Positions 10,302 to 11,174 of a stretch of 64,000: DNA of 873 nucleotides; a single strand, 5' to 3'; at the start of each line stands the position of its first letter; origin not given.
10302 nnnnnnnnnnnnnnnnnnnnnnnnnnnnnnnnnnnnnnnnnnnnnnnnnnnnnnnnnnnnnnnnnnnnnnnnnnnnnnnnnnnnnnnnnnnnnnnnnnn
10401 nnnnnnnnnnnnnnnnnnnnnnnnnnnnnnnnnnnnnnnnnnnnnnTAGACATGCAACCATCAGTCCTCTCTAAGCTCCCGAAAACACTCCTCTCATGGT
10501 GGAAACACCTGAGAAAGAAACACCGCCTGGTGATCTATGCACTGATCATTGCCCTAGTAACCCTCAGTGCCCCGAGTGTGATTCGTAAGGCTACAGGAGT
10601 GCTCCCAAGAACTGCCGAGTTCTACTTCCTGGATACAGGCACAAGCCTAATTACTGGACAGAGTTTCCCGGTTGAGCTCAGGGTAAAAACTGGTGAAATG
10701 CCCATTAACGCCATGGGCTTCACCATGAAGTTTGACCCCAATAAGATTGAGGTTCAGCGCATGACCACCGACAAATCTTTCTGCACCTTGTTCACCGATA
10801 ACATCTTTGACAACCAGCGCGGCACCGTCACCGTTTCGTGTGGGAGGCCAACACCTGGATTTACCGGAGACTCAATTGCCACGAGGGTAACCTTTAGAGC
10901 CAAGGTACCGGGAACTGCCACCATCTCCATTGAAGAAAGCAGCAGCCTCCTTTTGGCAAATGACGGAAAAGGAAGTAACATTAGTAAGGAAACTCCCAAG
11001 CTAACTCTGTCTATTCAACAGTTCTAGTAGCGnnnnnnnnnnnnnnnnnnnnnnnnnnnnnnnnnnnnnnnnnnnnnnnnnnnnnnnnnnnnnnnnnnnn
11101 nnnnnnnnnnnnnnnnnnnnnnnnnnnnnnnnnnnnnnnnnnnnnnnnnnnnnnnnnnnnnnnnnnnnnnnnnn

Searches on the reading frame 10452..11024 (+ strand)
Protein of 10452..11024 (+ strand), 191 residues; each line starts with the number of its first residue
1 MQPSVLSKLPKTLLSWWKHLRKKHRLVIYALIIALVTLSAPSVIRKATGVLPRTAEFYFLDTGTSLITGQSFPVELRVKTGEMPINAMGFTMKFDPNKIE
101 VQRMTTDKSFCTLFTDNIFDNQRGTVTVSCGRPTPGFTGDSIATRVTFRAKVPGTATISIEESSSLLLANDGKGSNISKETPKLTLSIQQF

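Call 8: search_protein_families(library=pfam, proteins=[window:10452-11024:+], max_evalue=1)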
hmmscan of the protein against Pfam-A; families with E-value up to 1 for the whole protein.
window:10452-11024:+ (191 aa): 2 families
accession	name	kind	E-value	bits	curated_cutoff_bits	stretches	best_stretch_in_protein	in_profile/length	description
PF00963.24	Cohesin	-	0.00018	22.2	24.1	1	68-173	12-124/139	Cohesin domain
PF11915.13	DUF3433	-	0.15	12.8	27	1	12-41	54-83/91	Protein of unknown function (DUF3433)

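Call 9: search_protein_families(library=ncbifam, proteins=[window:10452-11024:+], max_evalue=1)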
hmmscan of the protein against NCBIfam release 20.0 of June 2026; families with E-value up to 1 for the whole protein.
window:10452-11024:+ (191 aa): 0 families

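Call 17: find_homologous_proteins(query=window:10452-11024:+)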
Query window:10452-11024:+ (191 aa): 15 proteins with E <= 0.001 among 106 candidates.
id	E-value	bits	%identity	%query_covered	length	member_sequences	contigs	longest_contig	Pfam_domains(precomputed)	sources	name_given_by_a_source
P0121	3.9e-113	394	93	100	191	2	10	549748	-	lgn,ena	-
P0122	3.8e-96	338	81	97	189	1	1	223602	PF00963.25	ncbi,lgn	ncbi:hypothetical protein BH11PAT4_BH11PAT4_1290 [soil metagenome]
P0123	1.1e-94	334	78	97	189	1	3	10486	-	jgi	jgi:hypothetical protein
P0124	2.1e-82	294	70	96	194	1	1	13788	-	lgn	-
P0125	3.6e-82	293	69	97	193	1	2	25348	-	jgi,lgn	jgi:hypothetical protein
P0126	8.0e-79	282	70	92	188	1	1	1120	-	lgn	-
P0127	8.5e-79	282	67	93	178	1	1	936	PF00963.25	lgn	-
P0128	4.0e-51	192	50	97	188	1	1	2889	-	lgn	-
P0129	5.6e-49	185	47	99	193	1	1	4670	-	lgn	-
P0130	3.8e-48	182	50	93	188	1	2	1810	-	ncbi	-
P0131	8.6e-47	178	49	92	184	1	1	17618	-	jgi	jgi:hypothetical protein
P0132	1.9e-45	173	47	92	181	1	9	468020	-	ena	-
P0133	7.9e-44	168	46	93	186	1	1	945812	-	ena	-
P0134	1.2e-34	138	43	84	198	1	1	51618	-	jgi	jgi:hypothetical protein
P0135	4.6e-33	133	44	89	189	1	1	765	-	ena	-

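Call 31: search_solved_structures(query=A3, max_evalue=1, show_alignments=2)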
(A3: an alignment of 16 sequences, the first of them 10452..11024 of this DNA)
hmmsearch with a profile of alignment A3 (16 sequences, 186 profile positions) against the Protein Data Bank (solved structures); distinct sequences matched with E-value up to 1: 3.
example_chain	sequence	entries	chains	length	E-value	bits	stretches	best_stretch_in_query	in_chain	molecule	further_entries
8bl3_A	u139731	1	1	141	0.15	14.8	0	132-173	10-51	scIg12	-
8bl6_A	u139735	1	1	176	0.22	14.3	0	132-173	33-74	dIG14-scdim-EF62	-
6ddr_B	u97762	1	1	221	0.44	13.3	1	90-123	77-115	Anti-MICA Fab fragment heavy chain clone 13A9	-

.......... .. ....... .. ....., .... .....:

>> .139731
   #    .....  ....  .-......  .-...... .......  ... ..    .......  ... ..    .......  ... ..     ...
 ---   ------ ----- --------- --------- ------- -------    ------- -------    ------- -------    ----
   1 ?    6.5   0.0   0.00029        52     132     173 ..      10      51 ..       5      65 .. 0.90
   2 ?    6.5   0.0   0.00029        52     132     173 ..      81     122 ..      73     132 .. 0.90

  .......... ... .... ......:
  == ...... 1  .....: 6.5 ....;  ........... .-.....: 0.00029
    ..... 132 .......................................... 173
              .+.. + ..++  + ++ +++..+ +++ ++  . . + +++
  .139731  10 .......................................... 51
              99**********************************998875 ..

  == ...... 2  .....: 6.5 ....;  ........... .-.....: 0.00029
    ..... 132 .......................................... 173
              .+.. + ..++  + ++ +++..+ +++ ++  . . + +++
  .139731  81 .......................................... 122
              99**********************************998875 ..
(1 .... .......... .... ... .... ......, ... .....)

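Call 38: find_homologous_proteins(query=A4)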
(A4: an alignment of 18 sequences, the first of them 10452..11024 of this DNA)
Query A4 (18 sequences) (191 aa, profile of the alignment): 25 proteins with E <= 0.001 among 8000 candidates.
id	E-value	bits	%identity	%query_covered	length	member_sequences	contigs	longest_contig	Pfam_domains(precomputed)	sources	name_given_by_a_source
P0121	1.1e-86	307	93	100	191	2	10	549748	-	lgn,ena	-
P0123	4.5e-86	305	78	97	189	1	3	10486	-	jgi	jgi:hypothetical protein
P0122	1.4e-85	303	81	97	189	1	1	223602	PF00963.25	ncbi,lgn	ncbi:hypothetical protein BH11PAT4_BH11PAT4_1290 [soil metagenome]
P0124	1.3e-83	297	70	96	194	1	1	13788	-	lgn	-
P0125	5.7e-82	292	69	97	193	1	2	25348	-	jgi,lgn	jgi:hypothetical protein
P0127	2.3e-80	286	67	93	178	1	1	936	PF00963.25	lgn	-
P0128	1.0e-78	281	50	97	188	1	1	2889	-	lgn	-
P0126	2.8e-78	280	70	92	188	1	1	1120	-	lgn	-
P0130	2.7e-77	276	50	93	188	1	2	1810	-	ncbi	-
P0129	2.1e-76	273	47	99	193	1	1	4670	-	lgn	-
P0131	7.8e-75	268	49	92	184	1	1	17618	-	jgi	jgi:hypothetical protein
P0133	5.8e-74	265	46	93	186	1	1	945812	-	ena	-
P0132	1.5e-70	254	47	92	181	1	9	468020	-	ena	-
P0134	2.8e-66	240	43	84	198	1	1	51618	-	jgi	jgi:hypothetical protein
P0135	2.0e-62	228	44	89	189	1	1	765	-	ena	-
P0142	1.0e-6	46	27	55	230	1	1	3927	PF00963.25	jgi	-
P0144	2.9e-4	38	28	52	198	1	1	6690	PF00963.25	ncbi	-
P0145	7.2e-4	37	31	59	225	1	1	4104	PF00963.25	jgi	-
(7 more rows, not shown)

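Call 47: search_protein_representatives(alignment_id=A4)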
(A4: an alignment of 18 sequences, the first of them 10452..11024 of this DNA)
Query: 18 sequences, 186 profile positions. Proteins with E-value up to 0.001 (for the whole library): 9588; up to 1e-10: 3405; up to 1e-30: 53. The best 150 are listed.
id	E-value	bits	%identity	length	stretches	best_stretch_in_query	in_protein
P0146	7.8e-86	302.5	-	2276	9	44-183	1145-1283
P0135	6.4e-63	227.8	-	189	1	2-186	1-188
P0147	6.7e-60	217.9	-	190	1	5-186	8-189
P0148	4.6e-58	211.9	-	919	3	15-174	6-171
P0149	6.1e-56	205.0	-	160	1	27-186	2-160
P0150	1.9e-55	203.4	-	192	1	9-184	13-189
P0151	2.0e-55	203.3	-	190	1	5-186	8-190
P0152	1.7e-53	197.0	-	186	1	14-186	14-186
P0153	4.3e-52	192.5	-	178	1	16-185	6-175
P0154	2.3e-50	186.8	-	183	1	9-185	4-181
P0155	2.7e-49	183.4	-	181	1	18-185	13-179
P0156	2.8e-49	183.3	-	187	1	9-185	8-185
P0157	7.0e-49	182.0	-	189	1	6-183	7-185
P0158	1.2e-47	178.0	-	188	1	6-180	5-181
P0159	3.4e-47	176.5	-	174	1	18-181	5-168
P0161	2.4e-46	173.7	-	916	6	44-146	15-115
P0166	4.3e-44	166.4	-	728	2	20-176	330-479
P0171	3.2e-41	157.0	-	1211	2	62-177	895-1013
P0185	4.5e-33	130.5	-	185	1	44-173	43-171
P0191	1.0e-31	126.0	-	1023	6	51-152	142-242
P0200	9.9e-30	119.6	-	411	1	30-177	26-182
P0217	1.3e-27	112.6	-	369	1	46-176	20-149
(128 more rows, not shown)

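Call 48: search_protein_families(library=pfam, proteins=[P0146, P0148, P0161, P0147, P0166, P0171, P0200, P0217, P0191, P0185], max_evalue=0.001)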
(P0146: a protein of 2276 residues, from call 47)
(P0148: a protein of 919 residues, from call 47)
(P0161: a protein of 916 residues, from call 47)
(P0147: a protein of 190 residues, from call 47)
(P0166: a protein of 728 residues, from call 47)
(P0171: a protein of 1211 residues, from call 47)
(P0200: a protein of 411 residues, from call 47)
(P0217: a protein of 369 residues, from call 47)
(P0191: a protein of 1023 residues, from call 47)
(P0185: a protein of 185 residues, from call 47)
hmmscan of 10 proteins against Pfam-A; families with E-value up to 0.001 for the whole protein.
P0146 (2276 aa): 5 families
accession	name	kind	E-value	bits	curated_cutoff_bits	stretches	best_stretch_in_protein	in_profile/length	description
PF00963.24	Cohesin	-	1.4e-82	275.2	24.1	9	549-675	5-137/139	Cohesin domain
PF17957.7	Big_7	-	2.4e-36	124.7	24.1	2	697-765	1-70/70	Bacterial Ig domain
PF00041.27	fn3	-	4.3e-22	78.6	25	3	1668-1749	2-82/84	Fibronectin type III domain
PF00404.24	Dockerin_1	-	4.2e-07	30.5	22.9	1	2224-2271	1-53/57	Dockerin type I domain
PF25788.1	Ig_Rha78A_N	-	7e-06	26.7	27.4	0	834-876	58-100/105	Rha78A-like, N-terminal immunoglobulin domain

P0148 (919 aa): 4 families
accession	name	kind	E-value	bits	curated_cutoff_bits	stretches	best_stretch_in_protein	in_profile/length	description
PF05048.19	NosD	-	7.1e-44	150.2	23.6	2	687-876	27-212/212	Periplasmic copper-binding protein (NosD)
PF00963.24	Cohesin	-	4.6e-36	124.5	24.1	3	195-299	6-117/139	Cohesin domain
PF13229.12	Beta_helix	-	1.1e-19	71.1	25.9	2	699-814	24-142/158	Right handed beta helix region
PF15640.11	Tox-MPTase4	-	0.0004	20.7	25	0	235-261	38-64/132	Metallopeptidase toxin 4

P0161 (916 aa): 1 family
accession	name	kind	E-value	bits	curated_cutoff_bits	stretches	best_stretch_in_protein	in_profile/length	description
PF00963.24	Cohesin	-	1.3e-32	113.3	24.1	2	31-125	9-114/139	Cohesin domain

P0147 (190 aa): 0 families

P0166 (728 aa): 1 family
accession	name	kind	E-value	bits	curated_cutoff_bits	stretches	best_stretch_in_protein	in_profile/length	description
PF00963.24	Cohesin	-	5e-07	30.4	24.1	1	365-473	11-126/139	Cohesin domain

P0171 (1211 aa): 3 families
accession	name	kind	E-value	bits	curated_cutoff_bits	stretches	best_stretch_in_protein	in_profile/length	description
PF00963.24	Cohesin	-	1e-11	45.6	24.1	1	44-149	11-124/139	Cohesin domain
PF19077.6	Big_13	-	9.6e-11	42.5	27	0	398-461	30-95/102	Bacterial Ig-like domain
PF17936.7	Big_6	-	0.00028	21.5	27.6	0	398-459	16-76/83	Bacterial Ig domain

P0200 (411 aa): 1 family
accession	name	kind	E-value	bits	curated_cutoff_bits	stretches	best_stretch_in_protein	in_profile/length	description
PF24893.1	DUF7743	-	0.00043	20.4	27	0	302-381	2-90/120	Domain of unknown function (DUF7743)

P0217 (369 aa): 1 family
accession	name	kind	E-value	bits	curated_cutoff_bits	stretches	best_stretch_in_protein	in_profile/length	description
PF19077.6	Big_13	-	0.00088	20.2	27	0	181-247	31-94/102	Bacterial Ig-like domain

P0191 (1023 aa): 1 family
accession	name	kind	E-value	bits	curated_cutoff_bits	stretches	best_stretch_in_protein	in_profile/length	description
PF00963.24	Cohesin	-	6.4e-21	75.5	24.1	0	154-196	12-55/139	Cohesin domain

P0185 (185 aa): 1 family
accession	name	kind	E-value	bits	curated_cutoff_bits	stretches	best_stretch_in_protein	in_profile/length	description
PF00963.24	Cohesin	-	3.8e-06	27.6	24.1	1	58-165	9-123/139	Cohesin domain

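Call 60: predict_structure(alignment_id=A6)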
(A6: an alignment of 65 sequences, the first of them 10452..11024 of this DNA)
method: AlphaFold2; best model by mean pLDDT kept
length: 191 residues; sequences in the alignment: 65
mean_pLDDT: 93.0   pTM: 0.75
mean pLDDT of the five models: 93.0, 92.8, 92.4, 92.2, 92.2
residues with pLDDT >= 90: 161; 70-90: 16; 50-70: 14; < 50: 0
segments of 3 or more residues with pLDDT < 50: none
pLDDT, mean of each block of 10 residues (from residue 1): 66 90 96 95 70 87 94 98 97 99 98 98 98 97 98 98 97 94 97 91
secondary structure, 60 per line:
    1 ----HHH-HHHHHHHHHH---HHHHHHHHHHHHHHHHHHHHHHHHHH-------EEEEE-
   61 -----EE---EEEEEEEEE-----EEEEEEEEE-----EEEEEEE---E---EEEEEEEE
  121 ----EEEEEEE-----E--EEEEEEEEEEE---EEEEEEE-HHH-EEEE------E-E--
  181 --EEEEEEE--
elements in order: H9-18 H22-47 E55-59 E71-79 E85-93 E99-105 E113-120 E125-131 E140-150 E154-160 E166-169 E183-189

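Call 62: fold_search(model_id=the predicted structure, library=pdb)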
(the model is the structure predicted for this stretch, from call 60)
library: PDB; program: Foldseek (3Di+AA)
matches with E <= 10: 1979; with E <= 0.001: 107
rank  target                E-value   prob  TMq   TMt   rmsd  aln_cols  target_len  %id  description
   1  6kgf_C                2.7e-09  1.00  0.52  0.66   4.2       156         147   13  Crystal structure of CaDoc0917(R16D)-CaCohA2 complex at pH 8.2 (released 2020-07-08)
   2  6kge_A                6.8e-09  1.00  0.50  0.65   4.3       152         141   14  Crystal structure of CaDoc0917(R16D)-CaCohA2 complex at pH 5.5 (released 2020-07-08)
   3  6kgd_A                7.5e-09  1.00  0.52  0.65   4.3       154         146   16  Crystal structure of CaDoc0917(R49D)-CaCohA2 complex at pH 8.0 (released 2020-07-08)
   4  6kgf_A                9.9e-09  1.00  0.52  0.67   4.1       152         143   12  Crystal structure of CaDoc0917(R16D)-CaCohA2 complex at pH 8.2 (released 2020-07-08)
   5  6kgc_A                1.5e-08  1.00  0.50  0.64   4.3       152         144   14  Crystal structure of CaDoc0917(R49D)-CaCohA2 complex at pH 5.4 (released 2020-07-08)
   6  2vo8                  5.4e-08  1.00  0.58  0.79   3.1       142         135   13  Cohesin module from Clostridium perfringens ATCC13124 family 33 glycoside hydrolase. (released 2008-09-02)
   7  6kg8_MODEL_1_A        9.8e-08  1.00  0.53  0.63   3.7       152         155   15  Solution structure of CaCohA2 from Clostridium acetobutylicum (released 2020-07-08)
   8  5lxv_A                1.1e-07  1.00  0.54  0.59   4.3       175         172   14  Crystal structure of Ruminococcus flavefaciens scaffoldin C cohesin in complex with a dockerin from an uncharacterized (released 2016-10-19)
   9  5lxv_C                1.2e-07  1.00  0.53  0.58   4.5       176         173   14  Crystal structure of Ruminococcus flavefaciens scaffoldin C cohesin in complex with a dockerin from an uncharacterized (released 2016-10-19)
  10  2jh2_A                1.4e-07  1.00  0.53  0.73   3.4       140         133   15  X-ray crystal structure of a cohesin-like module from Clostridium perfringens (released 2007-11-06)
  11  2w1n                  1.8e-07  1.00  0.55  0.47   3.4       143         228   15  cohesin and fibronectin type-III double module construct from the Clostridium perfringens glycoside hydrolase GH84C (released 2009-02-03)
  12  4dh2_A                2.2e-07  1.00  0.51  0.60   4.1       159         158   13  Crystal structure of Coh-OlpC(Cthe_0452)-Doc435(Cthe_0435) complex: A novel type I Cohesin-Dockerin complex from Clost (released 2012-11-28)
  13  4uyp_C                3.1e-07  1.00  0.54  0.68   3.8       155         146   16  High resolution structure of the third cohesin ScaC in complex with the ScaB dockerin with a mutation in the N-termina (released 2015-04-15)
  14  4ums                  3.4e-07  1.00  0.55  0.66   3.6       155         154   12  The crystal structure of the seventh ScaB type I cohesin from Pseudobacteroides cellulosolvens (released 2015-05-06)
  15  4dh2_C                4.5e-07  1.00  0.53  0.63   3.9       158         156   13  Crystal structure of Coh-OlpC(Cthe_0452)-Doc435(Cthe_0435) complex: A novel type I Cohesin-Dockerin complex from Clost (released 2012-11-28)
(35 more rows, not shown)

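Call 96: list_cluster_members(proteins=[P0146, P0001, P0121, P0148])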
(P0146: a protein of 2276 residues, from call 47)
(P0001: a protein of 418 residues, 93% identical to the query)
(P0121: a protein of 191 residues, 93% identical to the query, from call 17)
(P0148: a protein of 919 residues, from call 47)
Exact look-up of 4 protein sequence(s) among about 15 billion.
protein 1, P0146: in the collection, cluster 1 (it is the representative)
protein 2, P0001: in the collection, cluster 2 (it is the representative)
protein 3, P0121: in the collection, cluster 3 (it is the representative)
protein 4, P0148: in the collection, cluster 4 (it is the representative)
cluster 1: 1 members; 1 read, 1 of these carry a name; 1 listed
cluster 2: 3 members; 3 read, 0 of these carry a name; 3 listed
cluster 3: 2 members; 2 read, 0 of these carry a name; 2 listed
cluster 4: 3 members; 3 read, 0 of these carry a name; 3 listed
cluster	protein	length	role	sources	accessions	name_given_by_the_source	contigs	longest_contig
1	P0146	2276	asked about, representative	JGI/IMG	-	hypothetical protein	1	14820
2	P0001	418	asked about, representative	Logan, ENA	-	-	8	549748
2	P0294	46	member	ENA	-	-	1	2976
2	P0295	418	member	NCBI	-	-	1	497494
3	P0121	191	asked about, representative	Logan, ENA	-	-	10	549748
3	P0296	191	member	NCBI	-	-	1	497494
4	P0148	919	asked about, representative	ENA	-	-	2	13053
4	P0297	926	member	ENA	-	-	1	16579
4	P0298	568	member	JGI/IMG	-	-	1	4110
